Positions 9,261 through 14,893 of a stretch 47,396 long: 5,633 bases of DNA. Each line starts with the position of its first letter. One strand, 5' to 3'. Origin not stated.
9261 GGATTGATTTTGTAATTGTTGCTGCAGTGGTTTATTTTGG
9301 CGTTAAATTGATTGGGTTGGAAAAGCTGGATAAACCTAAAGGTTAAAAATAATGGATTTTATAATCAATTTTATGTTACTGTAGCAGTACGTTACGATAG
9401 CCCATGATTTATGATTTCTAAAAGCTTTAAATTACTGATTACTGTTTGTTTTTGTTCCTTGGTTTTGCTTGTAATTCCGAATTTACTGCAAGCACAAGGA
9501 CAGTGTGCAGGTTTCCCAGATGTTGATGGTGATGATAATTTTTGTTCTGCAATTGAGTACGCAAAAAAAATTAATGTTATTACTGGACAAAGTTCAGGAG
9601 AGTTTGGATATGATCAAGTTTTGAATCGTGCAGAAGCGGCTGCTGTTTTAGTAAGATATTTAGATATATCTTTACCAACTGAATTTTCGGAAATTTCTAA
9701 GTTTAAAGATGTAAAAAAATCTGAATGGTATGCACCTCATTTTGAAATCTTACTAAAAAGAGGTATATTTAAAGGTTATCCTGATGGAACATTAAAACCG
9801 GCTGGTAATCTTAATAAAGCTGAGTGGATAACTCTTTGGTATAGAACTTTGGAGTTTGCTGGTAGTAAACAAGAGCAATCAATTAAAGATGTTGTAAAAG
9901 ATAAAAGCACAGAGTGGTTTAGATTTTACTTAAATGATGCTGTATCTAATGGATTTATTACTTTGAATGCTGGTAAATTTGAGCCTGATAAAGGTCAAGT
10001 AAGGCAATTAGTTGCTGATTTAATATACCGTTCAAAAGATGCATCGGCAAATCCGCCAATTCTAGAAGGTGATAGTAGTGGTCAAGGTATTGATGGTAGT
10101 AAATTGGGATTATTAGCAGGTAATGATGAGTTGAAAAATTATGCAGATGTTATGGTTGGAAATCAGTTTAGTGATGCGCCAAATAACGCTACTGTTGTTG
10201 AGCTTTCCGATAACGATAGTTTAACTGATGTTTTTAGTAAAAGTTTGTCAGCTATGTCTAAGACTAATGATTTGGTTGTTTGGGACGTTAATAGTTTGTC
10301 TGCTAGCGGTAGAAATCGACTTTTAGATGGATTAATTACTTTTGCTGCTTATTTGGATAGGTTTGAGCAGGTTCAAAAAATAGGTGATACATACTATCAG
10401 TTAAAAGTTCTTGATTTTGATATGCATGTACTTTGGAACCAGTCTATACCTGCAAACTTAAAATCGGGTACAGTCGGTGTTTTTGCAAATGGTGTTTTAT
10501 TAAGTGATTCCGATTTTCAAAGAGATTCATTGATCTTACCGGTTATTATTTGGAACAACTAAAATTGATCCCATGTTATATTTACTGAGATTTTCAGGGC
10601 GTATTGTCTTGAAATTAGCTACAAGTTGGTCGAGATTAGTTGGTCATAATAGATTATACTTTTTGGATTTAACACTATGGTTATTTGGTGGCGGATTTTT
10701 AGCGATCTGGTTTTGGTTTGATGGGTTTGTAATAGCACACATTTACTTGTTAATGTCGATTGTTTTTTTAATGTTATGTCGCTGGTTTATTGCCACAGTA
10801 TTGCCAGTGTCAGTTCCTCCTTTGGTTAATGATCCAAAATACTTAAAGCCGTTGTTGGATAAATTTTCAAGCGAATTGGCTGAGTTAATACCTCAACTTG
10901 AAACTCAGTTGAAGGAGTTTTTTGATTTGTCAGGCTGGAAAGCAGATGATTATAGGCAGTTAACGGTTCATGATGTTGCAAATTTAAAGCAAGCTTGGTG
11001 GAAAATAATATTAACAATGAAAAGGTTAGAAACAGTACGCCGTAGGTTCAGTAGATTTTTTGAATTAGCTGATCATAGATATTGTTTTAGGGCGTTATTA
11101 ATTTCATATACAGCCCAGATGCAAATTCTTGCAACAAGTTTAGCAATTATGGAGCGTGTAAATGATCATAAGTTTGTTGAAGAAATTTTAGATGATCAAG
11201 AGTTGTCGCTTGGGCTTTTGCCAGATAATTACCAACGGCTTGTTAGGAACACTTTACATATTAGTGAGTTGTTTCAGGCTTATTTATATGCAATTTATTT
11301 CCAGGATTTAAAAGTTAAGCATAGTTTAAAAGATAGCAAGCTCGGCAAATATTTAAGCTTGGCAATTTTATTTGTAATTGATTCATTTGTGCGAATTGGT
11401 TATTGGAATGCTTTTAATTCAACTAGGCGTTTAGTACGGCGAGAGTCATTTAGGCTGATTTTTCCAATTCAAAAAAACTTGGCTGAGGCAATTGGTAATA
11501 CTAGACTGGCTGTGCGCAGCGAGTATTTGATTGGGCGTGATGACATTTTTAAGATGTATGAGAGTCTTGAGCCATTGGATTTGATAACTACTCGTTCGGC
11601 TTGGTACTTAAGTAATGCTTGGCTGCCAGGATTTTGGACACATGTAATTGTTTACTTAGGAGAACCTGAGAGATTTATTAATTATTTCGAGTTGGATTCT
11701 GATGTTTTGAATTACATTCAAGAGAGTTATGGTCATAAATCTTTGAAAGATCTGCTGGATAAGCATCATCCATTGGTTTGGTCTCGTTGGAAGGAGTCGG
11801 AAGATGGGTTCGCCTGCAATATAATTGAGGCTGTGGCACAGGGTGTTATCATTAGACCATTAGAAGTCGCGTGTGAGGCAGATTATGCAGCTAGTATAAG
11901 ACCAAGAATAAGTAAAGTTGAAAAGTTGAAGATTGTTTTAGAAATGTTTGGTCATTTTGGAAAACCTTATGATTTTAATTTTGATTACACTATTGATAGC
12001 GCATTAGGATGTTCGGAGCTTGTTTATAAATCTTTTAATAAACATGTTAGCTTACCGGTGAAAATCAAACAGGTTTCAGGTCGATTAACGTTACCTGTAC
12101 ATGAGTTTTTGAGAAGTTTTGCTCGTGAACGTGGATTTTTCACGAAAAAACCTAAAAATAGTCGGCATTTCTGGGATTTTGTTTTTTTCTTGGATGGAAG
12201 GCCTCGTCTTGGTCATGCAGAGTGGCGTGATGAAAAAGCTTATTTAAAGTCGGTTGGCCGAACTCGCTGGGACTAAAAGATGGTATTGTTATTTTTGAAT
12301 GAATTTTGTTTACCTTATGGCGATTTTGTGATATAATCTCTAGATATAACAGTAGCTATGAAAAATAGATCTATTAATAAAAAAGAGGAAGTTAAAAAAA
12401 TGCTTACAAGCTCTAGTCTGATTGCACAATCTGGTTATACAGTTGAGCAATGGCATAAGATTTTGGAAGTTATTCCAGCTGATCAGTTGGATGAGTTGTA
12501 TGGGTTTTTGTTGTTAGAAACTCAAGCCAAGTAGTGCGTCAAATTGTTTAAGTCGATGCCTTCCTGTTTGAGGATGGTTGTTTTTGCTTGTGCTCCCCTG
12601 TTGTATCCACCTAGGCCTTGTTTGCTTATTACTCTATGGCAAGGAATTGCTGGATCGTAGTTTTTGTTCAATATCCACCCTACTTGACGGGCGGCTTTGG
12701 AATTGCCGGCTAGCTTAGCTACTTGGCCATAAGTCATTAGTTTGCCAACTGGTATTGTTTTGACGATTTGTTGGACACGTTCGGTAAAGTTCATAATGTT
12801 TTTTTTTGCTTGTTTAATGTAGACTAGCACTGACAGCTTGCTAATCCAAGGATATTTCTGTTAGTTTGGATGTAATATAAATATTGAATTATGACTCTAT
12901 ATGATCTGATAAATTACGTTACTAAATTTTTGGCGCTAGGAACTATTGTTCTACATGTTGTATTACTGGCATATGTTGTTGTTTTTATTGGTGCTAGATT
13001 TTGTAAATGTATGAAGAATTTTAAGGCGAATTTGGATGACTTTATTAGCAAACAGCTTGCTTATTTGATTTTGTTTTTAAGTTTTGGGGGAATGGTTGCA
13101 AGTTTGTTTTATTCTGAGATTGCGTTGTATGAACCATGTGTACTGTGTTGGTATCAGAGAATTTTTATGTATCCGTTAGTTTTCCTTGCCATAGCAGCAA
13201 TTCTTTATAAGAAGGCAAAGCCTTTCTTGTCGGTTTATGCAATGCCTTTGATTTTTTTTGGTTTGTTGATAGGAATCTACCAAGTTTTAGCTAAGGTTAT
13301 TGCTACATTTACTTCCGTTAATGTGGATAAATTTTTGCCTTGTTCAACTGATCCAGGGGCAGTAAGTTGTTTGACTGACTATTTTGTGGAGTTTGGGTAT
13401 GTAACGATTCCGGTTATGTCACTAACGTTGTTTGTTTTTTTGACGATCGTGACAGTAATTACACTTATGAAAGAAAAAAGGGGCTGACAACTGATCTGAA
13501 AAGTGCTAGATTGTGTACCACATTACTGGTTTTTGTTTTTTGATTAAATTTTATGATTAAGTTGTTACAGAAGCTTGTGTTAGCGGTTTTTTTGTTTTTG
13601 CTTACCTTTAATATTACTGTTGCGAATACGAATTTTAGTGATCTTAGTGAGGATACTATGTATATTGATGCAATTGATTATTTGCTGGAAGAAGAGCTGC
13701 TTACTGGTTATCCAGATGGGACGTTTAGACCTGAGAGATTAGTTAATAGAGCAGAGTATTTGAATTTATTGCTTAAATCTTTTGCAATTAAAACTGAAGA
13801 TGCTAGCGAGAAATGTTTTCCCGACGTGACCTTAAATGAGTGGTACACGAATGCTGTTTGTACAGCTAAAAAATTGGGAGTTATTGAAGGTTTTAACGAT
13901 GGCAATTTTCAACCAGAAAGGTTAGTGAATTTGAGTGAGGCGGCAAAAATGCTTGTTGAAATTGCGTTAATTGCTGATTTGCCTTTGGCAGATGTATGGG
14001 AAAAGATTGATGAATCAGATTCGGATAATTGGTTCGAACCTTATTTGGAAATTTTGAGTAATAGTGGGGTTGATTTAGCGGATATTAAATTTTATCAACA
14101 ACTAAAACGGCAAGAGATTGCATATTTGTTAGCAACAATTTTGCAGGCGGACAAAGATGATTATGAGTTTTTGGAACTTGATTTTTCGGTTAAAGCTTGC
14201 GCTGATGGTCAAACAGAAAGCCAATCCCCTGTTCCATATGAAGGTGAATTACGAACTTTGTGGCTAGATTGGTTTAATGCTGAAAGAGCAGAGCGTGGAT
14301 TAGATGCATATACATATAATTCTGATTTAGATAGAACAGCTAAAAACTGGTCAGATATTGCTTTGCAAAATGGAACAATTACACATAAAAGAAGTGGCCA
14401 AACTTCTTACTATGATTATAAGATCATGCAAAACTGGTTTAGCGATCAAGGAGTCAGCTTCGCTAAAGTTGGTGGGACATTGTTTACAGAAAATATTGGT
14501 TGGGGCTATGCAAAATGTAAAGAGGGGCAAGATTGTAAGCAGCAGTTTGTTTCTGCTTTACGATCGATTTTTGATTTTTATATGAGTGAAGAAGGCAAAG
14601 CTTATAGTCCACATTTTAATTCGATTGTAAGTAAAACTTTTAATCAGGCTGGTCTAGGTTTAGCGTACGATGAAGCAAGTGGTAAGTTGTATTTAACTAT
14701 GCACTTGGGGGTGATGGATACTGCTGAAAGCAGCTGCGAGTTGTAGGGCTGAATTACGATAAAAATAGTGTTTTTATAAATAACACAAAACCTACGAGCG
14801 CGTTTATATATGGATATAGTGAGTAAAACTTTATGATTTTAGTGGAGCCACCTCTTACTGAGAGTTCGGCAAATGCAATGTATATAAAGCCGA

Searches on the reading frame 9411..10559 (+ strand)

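Call 95: search_protein_families(library=pfam, proteins=[window:9411-10559:+], max_evalue=0.0001)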
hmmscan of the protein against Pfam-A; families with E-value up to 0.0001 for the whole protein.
window:9411-10559:+ (383 aa): 1 family
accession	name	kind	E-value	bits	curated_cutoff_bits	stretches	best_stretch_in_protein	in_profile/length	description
PF00395.25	SLH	-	7.7e-20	71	20.8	1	97-138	1-42/44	S-layer homology domain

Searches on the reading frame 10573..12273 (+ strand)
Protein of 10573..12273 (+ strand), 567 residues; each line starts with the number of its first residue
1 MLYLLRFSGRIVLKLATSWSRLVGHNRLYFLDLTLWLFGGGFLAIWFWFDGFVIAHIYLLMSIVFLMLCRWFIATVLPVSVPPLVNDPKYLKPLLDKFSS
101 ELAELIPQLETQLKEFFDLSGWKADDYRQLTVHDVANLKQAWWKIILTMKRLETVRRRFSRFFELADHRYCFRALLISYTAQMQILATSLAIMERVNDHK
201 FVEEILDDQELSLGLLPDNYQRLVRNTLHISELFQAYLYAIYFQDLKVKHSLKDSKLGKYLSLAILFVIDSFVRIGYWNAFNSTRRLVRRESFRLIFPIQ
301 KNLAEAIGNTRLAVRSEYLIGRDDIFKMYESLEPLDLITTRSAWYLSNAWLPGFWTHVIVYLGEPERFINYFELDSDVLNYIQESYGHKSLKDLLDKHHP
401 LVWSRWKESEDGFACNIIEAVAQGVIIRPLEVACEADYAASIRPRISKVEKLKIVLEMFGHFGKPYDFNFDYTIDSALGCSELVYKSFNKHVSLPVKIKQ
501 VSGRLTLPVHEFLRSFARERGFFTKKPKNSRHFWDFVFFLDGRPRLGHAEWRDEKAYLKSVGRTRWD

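Call 95: search_protein_families(library=pfam, proteins=[window:10573-12273:+], max_evalue=0.0001)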
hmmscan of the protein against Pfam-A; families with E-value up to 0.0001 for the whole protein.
window:10573-12273:+ (567 aa): 1 family
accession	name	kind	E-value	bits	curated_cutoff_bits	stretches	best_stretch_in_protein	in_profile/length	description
PF05708.18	Peptidase_C92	-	6.4e-11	43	27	1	336-507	6-136/166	Permuted papain-like amidase enzyme, YaeF/YiiX, C92 family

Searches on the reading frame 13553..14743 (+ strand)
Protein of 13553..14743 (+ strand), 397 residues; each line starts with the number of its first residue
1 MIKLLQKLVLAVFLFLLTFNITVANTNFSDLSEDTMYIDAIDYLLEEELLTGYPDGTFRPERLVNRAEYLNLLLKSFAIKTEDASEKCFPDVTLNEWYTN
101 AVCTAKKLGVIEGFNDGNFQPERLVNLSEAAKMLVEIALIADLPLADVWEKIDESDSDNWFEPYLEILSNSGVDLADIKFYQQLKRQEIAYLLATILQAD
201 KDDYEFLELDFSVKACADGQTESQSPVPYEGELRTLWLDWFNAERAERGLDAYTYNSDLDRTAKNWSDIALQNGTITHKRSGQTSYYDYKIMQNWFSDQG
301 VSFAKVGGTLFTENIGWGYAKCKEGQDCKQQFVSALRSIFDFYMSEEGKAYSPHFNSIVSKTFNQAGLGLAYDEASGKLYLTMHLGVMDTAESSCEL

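Call 95: search_protein_families(library=pfam, proteins=[window:13553-14743:+], max_evalue=0.0001)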
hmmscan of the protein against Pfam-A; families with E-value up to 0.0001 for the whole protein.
window:13553-14743:+ (397 aa): 2 families
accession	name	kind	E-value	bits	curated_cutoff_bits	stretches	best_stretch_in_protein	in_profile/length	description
PF00395.25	SLH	-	7e-22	77.6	20.8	2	28-69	2-43/44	S-layer homology domain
PF00188.32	CAP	-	2e-08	35.5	21.1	1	239-383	2-115/117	Cysteine-rich secretory protein family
